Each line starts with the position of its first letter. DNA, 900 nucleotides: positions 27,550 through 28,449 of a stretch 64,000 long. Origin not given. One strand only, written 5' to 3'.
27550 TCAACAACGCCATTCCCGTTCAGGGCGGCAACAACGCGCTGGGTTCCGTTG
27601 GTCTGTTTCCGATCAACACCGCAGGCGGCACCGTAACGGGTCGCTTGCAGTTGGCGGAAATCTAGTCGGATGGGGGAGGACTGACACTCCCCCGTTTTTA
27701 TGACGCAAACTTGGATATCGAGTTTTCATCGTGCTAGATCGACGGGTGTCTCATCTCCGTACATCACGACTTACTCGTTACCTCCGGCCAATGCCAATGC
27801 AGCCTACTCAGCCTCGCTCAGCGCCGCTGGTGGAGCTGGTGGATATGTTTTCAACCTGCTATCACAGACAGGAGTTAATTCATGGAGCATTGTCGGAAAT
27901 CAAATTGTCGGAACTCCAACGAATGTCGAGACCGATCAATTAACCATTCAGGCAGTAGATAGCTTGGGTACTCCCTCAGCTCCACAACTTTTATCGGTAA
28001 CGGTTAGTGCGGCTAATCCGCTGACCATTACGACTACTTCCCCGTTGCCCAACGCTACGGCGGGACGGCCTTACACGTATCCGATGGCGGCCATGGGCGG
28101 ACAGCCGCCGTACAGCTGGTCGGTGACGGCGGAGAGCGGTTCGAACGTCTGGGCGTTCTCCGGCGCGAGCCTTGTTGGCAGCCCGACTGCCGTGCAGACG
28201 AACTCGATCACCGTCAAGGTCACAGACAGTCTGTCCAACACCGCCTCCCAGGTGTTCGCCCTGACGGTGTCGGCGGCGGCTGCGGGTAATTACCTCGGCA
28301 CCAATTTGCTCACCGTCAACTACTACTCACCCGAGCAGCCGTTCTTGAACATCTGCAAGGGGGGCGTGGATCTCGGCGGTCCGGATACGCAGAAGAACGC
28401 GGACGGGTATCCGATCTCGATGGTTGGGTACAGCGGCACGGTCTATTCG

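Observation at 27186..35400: GC-rich island (about 65-73 percent vs about 45-50 percent flanks) covering the receptor-binding-like genes, with a compositional break inside one gene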

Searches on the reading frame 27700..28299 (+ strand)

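Call 88: search_protein_families(library=pfam, proteins=[window:27700-28299:+], max_evalue=10)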
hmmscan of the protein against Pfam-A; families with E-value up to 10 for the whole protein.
window:27700-28299:+ (200 aa): 1 family
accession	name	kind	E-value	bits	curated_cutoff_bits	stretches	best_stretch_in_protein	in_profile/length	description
PF05345.18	He_PIG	-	0.00057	20.7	24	1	109-191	3-96/96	Putative Ig domain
